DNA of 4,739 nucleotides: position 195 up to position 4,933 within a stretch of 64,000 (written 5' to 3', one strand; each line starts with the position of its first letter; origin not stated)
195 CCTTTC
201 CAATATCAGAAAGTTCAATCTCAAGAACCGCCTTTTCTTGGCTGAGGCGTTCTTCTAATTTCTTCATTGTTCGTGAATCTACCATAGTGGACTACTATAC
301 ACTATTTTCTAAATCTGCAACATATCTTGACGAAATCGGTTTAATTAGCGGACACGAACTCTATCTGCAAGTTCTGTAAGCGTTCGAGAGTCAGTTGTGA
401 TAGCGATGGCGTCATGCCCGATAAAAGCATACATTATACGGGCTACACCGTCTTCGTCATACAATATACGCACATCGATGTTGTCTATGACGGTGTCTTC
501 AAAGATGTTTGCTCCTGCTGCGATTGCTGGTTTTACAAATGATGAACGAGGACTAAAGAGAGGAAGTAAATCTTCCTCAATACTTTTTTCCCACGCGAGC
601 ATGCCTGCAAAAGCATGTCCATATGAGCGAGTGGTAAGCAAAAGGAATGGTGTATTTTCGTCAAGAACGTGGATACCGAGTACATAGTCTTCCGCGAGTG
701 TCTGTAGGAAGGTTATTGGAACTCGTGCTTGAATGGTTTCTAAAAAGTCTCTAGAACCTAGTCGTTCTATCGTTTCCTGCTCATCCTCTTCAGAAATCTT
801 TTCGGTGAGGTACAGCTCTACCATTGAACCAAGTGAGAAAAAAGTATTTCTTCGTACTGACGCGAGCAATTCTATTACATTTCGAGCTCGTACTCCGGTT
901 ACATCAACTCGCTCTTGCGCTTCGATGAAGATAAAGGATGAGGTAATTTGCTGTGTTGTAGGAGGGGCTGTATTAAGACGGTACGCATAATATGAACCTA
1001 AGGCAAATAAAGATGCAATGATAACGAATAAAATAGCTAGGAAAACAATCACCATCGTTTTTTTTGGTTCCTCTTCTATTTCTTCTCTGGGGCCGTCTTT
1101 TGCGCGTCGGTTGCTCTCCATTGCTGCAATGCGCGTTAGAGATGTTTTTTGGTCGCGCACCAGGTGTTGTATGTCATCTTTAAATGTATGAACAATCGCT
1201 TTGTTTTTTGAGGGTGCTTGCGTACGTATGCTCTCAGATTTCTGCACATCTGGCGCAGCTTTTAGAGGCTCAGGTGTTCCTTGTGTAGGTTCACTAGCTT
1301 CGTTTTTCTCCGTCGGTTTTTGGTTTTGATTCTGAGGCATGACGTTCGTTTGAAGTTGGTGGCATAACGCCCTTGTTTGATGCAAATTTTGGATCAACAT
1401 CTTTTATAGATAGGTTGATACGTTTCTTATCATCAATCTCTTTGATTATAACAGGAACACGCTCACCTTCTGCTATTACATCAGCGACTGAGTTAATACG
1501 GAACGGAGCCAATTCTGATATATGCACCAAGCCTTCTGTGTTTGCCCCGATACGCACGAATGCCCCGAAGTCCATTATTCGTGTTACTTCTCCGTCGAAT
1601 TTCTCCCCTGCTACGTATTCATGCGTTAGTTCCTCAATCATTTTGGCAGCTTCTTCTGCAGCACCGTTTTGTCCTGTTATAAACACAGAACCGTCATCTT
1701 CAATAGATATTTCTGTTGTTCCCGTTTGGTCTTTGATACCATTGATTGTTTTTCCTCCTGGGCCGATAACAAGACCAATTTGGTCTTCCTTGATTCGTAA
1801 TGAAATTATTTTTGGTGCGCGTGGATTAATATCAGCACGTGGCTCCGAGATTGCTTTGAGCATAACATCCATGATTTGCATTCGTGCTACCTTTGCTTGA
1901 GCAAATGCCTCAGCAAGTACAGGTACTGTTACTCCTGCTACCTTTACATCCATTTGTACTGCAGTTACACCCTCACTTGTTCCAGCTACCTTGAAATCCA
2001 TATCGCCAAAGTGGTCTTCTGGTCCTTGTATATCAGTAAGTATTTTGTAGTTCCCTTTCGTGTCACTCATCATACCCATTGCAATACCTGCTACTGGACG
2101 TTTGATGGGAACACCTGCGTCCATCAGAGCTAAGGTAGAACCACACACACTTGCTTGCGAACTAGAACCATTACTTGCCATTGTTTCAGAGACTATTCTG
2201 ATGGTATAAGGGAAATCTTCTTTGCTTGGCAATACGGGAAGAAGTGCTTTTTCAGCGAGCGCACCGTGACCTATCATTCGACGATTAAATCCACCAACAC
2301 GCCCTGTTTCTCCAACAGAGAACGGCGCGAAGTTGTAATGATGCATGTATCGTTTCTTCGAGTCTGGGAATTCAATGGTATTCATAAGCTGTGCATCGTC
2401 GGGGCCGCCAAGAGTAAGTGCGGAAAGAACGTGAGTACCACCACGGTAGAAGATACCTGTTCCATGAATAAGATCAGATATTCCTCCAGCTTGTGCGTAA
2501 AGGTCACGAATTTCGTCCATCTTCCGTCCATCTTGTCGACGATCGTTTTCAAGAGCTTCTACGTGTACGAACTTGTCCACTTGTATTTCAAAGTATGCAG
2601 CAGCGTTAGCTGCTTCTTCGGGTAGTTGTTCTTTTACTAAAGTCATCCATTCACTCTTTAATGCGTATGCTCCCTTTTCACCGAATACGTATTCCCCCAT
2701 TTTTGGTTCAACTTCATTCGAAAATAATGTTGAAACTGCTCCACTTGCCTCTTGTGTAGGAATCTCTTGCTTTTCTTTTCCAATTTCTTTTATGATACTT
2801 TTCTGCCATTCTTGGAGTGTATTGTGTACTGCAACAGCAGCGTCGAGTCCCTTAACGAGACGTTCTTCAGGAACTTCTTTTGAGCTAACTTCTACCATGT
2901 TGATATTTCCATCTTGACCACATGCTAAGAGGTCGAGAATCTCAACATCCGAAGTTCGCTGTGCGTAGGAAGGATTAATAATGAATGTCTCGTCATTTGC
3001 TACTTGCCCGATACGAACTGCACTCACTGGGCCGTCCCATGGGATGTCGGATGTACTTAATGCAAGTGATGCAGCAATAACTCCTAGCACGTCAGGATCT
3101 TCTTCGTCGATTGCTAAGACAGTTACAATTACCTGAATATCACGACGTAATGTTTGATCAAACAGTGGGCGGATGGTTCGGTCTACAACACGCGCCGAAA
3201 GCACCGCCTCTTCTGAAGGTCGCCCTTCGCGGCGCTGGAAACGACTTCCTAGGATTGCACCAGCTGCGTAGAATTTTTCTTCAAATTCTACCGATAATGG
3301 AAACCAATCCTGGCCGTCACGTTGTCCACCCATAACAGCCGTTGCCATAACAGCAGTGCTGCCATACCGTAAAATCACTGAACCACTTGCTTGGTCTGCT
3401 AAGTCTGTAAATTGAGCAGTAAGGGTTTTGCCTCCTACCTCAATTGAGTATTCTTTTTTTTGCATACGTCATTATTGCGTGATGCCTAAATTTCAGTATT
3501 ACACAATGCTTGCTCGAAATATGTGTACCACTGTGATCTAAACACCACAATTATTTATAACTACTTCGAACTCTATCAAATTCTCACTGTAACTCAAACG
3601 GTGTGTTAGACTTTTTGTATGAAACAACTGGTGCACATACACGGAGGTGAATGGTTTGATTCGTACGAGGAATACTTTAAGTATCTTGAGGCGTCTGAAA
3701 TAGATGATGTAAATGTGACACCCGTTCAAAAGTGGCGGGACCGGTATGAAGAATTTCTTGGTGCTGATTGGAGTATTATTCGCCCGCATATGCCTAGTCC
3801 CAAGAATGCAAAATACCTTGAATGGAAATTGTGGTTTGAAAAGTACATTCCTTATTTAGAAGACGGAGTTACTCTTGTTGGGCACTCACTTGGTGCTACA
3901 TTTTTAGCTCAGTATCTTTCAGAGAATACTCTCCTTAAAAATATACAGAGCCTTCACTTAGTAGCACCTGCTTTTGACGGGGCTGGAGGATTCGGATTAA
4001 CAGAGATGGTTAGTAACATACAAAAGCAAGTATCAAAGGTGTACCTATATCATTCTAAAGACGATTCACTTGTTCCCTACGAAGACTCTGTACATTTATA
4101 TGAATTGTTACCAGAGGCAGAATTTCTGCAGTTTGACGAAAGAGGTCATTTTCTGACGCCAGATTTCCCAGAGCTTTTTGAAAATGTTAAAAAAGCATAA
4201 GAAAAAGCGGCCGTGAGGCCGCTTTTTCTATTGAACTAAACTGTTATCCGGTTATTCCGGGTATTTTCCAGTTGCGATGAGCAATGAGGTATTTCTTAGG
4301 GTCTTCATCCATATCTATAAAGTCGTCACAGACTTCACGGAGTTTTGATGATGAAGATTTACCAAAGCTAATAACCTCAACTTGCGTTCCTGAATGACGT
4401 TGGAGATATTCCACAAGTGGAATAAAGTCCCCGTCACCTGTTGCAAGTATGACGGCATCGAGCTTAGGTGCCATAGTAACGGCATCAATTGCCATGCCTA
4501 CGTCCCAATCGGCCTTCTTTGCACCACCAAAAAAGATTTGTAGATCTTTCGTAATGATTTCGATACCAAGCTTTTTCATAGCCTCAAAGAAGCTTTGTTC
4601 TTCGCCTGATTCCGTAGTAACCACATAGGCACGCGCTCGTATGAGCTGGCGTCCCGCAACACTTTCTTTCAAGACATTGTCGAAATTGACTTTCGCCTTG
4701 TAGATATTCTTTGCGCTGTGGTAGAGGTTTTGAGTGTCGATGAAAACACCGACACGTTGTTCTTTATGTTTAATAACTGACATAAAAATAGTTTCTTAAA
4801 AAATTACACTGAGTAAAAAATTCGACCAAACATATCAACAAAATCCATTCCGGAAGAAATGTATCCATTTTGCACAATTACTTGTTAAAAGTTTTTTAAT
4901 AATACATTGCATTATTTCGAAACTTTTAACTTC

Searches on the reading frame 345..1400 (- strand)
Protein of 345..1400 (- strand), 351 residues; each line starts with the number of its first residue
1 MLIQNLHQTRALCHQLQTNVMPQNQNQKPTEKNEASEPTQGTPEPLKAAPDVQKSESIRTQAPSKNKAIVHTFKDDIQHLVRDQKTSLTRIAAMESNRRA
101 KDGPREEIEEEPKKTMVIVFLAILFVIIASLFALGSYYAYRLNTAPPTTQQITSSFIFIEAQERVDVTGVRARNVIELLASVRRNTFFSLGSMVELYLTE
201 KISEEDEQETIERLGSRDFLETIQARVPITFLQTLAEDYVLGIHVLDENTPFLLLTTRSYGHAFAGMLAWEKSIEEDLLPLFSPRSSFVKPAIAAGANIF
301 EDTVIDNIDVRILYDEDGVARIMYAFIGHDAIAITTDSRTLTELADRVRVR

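Call 6: search_protein_families(library=pfam, proteins=[window:345-1400:-])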
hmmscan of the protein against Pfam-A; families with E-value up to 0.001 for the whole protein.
window:345-1400:- (351 aa): 0 families

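Call 30: search_protein_families(library=ncbifam, proteins=[window:345-1400:-], max_evalue=0.1)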
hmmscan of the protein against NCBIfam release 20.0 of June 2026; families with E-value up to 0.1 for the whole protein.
window:345-1400:- (351 aa): 1 family
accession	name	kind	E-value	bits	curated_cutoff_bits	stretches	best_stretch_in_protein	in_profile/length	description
NF047909.1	CellAnchorMapZStrp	equivalog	0.0035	16.2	700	1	50-147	90-192/474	cell division site-positioning protein MapZ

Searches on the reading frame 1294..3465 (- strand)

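Call 6: search_protein_families(library=pfam, proteins=[window:1294-3465:-])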
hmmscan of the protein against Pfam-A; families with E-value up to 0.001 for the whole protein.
window:1294-3465:- (723 aa): 5 families
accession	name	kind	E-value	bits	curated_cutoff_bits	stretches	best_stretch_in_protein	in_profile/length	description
PF01138.27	RNase_PH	-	9.4e-44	149.4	25.5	2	15-142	5-130/130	3' exoribonuclease family, domain 1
PF00575.29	S1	-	3.2e-18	66.3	22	1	619-688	4-74/74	S1 RNA binding domain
PF00013.35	KH_1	-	5.4e-11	42.5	21.5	1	554-612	2-66/66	KH domain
PF03725.20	RNase_PH_C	-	3.1e-09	37.1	20.8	0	457-525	2-65/67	3' exoribonuclease family, domain 2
PF22675.2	KH-I_KHDC4-BBP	-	0.00063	20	30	0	563-605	8-49/76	KHDC4/BBP-like, KH-domain type I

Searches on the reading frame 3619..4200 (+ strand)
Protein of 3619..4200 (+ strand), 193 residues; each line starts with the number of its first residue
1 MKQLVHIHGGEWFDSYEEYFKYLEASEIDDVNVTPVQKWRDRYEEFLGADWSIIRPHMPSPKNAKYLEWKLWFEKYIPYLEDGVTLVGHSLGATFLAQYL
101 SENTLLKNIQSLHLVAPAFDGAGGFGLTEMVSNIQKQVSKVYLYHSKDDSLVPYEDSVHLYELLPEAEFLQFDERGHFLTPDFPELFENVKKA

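Call 6: search_protein_families(library=pfam, proteins=[window:3619-4200:+])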
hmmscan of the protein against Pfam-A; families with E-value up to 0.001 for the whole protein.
window:3619-4200:+ (193 aa): 3 families
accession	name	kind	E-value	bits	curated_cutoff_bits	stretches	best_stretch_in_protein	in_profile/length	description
PF06821.19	Ser_hydrolase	-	5.6e-08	33.3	22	1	38-179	14-155/172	Serine hydrolase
PF00561.26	Abhydrolase_1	-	1.2e-07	32.1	25.8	0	83-117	70-102/245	alpha/beta hydrolase fold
PF12146.15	Hydrolase_4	-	4.1e-05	23.4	27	0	84-125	78-117/239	Serine aminopeptidase, S33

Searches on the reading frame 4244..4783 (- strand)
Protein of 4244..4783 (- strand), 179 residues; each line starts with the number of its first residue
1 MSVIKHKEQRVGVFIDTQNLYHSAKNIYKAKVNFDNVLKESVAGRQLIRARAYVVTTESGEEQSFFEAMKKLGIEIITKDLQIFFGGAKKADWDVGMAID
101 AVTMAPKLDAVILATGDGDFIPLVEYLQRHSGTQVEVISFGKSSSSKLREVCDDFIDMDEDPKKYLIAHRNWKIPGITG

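Call 6: search_protein_families(library=pfam, proteins=[window:4244-4783:-])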
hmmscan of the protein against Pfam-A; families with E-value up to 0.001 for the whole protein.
window:4244-4783:- (179 aa): 1 family
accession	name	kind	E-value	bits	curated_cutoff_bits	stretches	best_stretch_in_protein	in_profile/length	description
PF01936.24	NYN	-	5e-36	124.8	24.2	1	10-159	1-145/145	NYN domain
